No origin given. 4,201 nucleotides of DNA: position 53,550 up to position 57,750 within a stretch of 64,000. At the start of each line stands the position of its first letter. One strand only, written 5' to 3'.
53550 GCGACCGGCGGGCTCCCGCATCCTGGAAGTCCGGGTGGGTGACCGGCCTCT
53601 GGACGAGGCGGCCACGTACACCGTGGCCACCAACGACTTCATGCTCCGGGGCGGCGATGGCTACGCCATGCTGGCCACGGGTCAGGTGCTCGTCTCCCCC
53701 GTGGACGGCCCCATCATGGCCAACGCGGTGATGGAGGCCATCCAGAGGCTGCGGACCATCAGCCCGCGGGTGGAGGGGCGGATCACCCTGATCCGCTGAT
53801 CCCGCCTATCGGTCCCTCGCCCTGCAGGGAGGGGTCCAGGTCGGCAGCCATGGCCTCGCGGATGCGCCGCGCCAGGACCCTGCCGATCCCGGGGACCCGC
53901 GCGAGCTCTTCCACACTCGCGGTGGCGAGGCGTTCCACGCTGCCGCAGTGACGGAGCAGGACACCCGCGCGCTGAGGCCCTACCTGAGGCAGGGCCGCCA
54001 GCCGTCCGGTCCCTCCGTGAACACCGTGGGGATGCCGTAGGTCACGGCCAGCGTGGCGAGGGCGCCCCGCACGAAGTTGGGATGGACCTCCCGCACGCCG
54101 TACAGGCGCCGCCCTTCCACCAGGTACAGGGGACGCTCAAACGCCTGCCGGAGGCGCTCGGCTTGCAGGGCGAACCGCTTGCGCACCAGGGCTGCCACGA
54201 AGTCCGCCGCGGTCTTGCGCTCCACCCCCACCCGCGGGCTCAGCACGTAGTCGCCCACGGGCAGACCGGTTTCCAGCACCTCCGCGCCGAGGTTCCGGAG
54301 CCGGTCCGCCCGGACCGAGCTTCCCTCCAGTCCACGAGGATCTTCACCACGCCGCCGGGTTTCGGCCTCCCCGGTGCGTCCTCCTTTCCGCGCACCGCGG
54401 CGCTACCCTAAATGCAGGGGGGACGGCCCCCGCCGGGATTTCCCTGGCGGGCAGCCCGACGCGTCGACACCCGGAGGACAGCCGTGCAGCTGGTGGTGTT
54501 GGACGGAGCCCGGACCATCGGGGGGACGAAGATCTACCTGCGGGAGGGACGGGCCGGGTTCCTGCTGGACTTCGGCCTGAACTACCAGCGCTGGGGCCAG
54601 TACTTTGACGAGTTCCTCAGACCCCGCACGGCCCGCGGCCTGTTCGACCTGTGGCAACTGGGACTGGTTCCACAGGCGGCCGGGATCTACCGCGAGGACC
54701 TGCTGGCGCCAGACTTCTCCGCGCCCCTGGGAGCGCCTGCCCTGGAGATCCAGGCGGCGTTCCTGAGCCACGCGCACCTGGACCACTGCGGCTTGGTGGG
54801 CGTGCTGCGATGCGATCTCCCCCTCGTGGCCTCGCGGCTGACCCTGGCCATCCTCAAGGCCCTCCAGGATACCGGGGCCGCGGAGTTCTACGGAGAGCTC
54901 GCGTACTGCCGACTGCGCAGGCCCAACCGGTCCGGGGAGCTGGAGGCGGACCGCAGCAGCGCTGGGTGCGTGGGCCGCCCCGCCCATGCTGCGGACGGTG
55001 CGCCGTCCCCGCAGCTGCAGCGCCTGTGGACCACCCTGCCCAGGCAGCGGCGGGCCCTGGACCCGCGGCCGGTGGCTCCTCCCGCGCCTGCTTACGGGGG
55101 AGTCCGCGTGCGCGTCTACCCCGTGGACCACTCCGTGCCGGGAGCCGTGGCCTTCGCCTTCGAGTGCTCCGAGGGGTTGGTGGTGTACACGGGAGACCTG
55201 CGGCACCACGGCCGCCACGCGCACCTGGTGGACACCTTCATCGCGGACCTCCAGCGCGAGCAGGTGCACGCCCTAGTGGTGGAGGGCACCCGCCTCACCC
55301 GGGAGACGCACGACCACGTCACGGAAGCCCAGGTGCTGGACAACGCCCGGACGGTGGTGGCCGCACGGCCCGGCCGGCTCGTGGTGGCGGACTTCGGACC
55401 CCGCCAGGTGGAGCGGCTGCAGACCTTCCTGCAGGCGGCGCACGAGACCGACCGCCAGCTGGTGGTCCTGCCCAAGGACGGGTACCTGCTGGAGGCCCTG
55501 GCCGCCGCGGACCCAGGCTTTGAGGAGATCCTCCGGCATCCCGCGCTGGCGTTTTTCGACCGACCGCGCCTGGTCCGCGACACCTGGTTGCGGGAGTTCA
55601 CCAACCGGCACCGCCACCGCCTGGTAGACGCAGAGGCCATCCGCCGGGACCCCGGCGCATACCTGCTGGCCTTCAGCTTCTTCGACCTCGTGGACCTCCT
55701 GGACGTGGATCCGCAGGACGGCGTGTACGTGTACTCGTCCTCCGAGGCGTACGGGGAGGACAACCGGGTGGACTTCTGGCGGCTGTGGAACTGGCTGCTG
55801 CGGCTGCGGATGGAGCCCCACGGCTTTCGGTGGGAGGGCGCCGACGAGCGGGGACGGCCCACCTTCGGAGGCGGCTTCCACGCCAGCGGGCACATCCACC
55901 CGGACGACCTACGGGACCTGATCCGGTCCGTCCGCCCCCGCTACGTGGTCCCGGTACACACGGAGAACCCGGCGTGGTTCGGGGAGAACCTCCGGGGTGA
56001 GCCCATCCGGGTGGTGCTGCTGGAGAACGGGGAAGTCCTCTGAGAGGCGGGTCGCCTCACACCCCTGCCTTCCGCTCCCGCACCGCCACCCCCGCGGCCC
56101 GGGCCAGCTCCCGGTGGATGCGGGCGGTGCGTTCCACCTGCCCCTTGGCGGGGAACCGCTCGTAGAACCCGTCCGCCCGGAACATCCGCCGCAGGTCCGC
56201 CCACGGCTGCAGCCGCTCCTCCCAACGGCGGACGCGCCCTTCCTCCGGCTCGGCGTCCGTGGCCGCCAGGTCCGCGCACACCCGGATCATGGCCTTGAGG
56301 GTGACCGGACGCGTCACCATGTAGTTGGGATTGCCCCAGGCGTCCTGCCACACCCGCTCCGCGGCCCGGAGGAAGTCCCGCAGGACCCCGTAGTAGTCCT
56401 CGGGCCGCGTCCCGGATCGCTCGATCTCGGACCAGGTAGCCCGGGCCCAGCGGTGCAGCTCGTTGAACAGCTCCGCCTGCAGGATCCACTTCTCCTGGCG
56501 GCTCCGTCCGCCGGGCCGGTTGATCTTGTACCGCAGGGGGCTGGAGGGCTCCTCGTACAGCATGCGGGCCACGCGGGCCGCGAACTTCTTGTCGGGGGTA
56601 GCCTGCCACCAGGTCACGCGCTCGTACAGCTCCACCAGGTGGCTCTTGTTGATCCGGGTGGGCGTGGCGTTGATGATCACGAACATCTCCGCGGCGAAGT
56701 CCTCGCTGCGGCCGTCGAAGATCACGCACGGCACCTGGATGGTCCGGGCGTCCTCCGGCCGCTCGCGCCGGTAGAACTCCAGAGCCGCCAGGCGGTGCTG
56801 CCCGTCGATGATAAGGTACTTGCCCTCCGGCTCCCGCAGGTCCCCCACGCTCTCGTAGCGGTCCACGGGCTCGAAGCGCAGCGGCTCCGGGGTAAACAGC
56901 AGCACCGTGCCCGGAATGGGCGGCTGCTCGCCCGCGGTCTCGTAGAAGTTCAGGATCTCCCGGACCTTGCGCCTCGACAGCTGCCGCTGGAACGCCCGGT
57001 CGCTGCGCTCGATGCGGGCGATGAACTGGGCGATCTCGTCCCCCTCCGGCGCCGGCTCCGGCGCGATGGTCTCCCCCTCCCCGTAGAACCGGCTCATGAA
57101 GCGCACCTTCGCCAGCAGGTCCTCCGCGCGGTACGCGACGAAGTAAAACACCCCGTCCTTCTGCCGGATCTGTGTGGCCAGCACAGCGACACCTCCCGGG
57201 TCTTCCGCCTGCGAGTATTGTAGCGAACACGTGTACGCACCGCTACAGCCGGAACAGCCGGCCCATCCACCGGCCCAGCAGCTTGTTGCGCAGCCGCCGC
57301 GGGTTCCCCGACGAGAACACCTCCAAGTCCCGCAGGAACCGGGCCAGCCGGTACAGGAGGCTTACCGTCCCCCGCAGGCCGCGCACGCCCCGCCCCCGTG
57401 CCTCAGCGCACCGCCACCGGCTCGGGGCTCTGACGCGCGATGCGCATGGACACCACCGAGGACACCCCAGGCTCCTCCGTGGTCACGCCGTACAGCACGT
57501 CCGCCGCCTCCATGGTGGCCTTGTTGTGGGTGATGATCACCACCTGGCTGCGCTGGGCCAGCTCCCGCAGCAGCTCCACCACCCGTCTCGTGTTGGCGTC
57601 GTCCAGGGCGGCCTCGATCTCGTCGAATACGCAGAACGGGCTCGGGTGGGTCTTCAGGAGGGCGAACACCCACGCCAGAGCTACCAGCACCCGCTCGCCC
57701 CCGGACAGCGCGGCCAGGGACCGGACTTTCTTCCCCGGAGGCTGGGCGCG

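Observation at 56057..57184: Standalone DGQHR (DndB-like, ParB-fold) protein with no dndCDE partners, beside nucleases and smc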

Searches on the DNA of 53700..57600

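Call 60: search_rna_families(source=window, start=53700, end=57600, threshold=evalue, max_evalue=1)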
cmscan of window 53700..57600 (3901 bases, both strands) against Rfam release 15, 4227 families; matches with E-value up to 1: 2.
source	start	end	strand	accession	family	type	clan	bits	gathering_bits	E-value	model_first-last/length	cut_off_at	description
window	54388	54431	+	RF01068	Guanidine-II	Cis-reg; riboswitch;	-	23.9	32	0.078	1-48/48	no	Guanidine-II riboswitch aptamer (mini-ykkC)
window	57467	57515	-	RF00523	Prion_pknot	Cis-reg;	-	22.4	39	0.63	1-40/40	no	Prion pseudoknot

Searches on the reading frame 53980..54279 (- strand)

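Call 4: search_protein_families(library=ncbifam, proteins=[window:53980-54279:-], max_evalue=0.01)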
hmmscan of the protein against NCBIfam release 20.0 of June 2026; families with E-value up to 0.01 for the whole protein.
window:53980-54279:- (99 aa): 3 families
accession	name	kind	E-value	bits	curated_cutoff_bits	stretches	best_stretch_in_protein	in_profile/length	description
NF010337.0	PRK13766.1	equivalog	1.3e-25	89.7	610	1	6-91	600-684/781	Hef nuclease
NF040956.1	Arch_Xpf_endonucase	equivalog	2e-13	50.4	300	1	5-88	30-114/222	3'-flap repair endonuclease Xpf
TIGR00596.1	rad1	subfamily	4.9e-09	35.1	806.65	1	6-55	615-664/813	DNA repair protein, RAD1 family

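Call 5: search_protein_families(library=padloc, proteins=[window:53980-54279:-], max_evalue=0.01)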
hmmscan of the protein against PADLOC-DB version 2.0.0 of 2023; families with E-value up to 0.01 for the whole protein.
window:53980-54279:- (99 aa): 0 families

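Call 6: search_protein_families(library=pfam, proteins=[window:53980-54279:-], max_evalue=0.01)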
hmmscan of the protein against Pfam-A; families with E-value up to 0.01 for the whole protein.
window:53980-54279:- (99 aa): 1 family
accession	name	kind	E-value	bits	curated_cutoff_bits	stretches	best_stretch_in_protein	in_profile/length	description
PF02732.21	ERCC4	-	3.3e-21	76.1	24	1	6-91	27-130/140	ERCC4 domain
